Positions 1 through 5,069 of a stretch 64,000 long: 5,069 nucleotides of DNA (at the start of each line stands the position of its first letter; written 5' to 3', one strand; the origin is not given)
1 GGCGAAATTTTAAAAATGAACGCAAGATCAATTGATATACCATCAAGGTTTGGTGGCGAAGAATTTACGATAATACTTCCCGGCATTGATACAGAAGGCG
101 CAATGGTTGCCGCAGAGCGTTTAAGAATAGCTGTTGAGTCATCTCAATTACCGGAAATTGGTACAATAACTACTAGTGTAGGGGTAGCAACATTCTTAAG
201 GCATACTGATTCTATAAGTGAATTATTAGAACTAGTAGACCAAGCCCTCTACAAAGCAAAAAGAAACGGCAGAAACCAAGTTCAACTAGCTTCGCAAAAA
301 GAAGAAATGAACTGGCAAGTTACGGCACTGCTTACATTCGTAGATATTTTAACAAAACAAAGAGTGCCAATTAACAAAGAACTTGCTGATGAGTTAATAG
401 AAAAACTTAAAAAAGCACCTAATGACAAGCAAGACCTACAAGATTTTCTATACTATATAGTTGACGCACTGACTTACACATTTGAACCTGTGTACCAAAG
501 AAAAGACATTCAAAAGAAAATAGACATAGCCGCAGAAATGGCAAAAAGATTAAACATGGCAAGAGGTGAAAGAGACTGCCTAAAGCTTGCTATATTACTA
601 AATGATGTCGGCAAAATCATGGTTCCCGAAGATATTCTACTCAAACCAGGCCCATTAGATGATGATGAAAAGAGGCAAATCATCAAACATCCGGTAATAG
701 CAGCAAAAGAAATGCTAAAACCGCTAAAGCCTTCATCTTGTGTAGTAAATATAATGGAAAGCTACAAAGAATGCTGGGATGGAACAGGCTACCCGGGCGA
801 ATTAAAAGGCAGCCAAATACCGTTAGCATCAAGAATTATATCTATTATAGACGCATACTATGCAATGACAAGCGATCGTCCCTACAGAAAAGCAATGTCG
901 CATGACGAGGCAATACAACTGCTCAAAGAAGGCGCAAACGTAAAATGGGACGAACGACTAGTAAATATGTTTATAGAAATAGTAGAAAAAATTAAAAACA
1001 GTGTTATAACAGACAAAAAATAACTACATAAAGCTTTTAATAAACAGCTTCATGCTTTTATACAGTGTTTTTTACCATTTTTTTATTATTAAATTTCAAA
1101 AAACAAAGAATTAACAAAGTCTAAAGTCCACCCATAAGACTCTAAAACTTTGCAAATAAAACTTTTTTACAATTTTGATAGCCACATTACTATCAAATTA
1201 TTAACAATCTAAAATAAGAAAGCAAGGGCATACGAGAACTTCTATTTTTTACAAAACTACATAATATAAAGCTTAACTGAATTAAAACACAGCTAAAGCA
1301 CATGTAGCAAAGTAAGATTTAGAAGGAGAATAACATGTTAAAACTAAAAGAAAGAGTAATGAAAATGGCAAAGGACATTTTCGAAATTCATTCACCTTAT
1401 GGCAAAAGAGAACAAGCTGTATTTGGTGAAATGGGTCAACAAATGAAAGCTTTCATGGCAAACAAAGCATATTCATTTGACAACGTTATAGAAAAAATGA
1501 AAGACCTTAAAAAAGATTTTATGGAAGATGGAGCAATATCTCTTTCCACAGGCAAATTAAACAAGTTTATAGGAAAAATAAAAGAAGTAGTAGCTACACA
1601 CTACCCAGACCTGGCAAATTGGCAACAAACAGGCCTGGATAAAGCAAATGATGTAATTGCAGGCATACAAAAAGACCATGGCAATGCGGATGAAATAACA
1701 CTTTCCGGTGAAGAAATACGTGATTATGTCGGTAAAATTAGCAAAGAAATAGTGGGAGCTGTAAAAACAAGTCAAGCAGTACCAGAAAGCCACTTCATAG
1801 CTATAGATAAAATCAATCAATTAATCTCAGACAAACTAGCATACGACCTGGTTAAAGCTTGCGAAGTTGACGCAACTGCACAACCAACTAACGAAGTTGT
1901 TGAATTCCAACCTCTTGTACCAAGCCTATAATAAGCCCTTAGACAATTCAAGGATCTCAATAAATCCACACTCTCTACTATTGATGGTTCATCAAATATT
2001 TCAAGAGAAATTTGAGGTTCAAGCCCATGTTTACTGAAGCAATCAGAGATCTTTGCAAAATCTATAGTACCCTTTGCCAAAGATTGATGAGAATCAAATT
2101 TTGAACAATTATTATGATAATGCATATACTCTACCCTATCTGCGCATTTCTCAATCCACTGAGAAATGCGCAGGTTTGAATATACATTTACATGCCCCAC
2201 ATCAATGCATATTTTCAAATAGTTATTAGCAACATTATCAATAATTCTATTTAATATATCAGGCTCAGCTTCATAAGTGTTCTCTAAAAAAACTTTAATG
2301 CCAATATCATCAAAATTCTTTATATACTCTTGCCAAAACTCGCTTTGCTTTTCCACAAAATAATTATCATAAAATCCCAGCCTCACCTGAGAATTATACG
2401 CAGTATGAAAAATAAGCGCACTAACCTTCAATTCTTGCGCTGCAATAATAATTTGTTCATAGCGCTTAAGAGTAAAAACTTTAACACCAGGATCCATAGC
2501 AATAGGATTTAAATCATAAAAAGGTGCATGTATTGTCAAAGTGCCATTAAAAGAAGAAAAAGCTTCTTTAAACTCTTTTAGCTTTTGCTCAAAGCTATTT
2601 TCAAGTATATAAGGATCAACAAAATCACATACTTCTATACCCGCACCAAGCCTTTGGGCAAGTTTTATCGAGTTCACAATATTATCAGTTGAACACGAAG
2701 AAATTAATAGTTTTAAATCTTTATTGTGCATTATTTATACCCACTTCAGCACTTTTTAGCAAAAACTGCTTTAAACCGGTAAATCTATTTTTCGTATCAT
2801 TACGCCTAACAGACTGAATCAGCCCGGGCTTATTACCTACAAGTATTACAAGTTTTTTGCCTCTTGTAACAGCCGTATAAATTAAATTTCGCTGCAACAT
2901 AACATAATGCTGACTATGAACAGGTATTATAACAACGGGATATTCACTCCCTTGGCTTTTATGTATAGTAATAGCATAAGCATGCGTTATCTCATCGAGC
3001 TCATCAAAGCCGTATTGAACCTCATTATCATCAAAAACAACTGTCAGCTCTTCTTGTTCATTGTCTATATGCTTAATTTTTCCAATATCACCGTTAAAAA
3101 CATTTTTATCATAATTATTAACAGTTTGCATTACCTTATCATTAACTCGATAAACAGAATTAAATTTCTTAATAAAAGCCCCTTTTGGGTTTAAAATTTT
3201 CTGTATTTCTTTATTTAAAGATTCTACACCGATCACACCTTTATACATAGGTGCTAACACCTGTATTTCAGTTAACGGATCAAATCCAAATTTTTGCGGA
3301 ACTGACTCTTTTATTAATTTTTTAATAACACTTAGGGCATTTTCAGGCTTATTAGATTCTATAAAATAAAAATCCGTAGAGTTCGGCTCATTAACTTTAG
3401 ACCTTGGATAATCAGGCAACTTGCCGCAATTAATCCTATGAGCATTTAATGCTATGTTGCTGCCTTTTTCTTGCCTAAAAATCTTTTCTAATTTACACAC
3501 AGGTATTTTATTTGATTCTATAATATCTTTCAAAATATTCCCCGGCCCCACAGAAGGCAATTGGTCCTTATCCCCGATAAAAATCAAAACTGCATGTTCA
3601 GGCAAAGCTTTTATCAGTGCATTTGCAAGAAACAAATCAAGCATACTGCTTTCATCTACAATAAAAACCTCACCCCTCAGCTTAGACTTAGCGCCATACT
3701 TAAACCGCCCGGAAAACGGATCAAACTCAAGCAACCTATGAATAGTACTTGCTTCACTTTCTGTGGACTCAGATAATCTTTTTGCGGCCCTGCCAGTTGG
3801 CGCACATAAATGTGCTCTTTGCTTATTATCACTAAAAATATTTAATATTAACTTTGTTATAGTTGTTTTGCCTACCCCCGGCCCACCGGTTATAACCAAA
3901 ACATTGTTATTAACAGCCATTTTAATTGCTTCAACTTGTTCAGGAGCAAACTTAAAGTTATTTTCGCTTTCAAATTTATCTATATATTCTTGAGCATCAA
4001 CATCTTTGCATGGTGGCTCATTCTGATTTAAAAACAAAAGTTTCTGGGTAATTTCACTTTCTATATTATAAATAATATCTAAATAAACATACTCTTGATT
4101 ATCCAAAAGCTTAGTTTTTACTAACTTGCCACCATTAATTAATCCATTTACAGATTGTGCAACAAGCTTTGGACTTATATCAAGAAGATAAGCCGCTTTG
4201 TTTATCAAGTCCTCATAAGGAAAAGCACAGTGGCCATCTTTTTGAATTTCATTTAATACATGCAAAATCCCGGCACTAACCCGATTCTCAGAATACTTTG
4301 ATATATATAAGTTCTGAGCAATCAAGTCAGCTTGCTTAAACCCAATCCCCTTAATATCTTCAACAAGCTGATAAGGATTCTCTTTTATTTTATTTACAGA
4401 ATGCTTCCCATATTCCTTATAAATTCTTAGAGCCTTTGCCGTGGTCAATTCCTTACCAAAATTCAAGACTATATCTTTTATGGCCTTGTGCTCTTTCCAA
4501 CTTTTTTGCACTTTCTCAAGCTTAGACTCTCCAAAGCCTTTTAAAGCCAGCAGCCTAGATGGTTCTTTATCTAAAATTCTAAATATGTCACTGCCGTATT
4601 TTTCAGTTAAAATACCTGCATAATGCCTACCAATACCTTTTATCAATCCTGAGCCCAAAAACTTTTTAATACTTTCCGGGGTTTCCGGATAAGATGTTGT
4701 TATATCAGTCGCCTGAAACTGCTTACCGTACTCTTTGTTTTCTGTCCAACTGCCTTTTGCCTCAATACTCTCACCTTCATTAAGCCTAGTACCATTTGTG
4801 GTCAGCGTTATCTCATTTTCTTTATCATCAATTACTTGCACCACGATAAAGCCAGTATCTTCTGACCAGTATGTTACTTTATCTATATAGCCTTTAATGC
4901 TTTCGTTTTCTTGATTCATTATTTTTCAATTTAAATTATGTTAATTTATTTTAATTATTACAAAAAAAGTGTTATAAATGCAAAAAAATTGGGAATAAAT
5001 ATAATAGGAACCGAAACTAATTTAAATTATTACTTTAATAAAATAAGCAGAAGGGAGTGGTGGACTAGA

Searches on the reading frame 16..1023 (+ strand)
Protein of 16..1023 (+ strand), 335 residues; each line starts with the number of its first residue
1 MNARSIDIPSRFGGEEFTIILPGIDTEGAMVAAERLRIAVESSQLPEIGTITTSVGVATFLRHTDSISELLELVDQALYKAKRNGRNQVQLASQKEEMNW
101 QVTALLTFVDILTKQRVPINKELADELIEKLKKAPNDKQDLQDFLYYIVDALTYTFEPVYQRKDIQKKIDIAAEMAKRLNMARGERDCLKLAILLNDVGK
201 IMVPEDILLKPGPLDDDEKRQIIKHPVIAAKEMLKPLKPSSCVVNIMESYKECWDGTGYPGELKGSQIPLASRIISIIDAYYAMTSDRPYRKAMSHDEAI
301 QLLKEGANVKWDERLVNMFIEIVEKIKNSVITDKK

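Call 20: search_protein_families(library=pfam, proteins=[window:16-1023:+], max_evalue=0.0001)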
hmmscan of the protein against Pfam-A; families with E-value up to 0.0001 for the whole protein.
window:16-1023:+ (335 aa): 3 families
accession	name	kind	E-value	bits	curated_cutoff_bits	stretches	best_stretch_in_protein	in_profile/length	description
PF13487.12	HD_5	-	1.1e-28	100.6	27.2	1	168-314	21-169/170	HD domain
PF00990.26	GGDEF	-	5.7e-17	62.4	23.8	1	3-88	70-161/161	Diguanylate cyclase, GGDEF domain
PF01966.28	HD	-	1.4e-09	38.6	22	1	171-284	11-116/116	HD domain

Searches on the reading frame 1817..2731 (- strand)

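Call 12: search_protein_families(library=pfam, proteins=[window:1817-2731:-], max_evalue=0.001)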
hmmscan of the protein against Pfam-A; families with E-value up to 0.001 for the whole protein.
window:1817-2731:- (304 aa): 1 family
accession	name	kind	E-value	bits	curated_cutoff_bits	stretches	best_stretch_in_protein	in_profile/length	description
PF01261.30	AP_endonuc_2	-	3.5e-22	79.7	31.1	1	23-260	2-248/249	Xylose isomerase-like TIM barrel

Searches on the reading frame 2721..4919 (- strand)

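Call 12: search_protein_families(library=pfam, proteins=[window:2721-4919:-], max_evalue=0.001)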
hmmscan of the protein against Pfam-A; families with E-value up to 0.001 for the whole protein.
window:2721-4919:- (732 aa): 10 families
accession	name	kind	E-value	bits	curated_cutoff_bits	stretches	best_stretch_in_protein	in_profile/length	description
PF13245.12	AAA_19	-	5.5e-45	153.3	25.1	1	328-459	1-134/134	AAA domain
PF13604.12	AAA_30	-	1e-37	130.2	27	1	325-501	3-173/191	AAA domain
PF14490.11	HHH_RecD2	-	2.2e-29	101.7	27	1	144-231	2-91/92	ATP-dependent RecD2 DNA helicase HHH domain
PF18335.7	SH3_13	-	1.4e-22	79.7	41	1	568-629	1-65/65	ATP-dependent RecD-like DNA helicase SH3 domain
PF13538.12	UvrD_C_2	-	8.3e-21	74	27.4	1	646-694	1-52/52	UvrD-like helicase C-terminal domain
PF23139.1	OB_YrrC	-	4.1e-18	65.5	27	1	6-78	2-76/76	ATP-dependent DNA helicase YrrC, OB-fold domain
PF01443.25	Viral_helicase1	-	6.6e-11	42.9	21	2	590-693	125-226/228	Viral superfamily 1 RNA helicase core domain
PF14520.12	HHH_5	-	6.9e-09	36.5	27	0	93-143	7-57/57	Helix-hairpin-helix domain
PF20720.3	nSTAND3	-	2.4e-06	27.8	27.2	1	330-369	9-48/155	Novel STAND NTPase 3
PF13086.12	AAA_11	-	1.2e-05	25.7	27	0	327-382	5-68/257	AAA domain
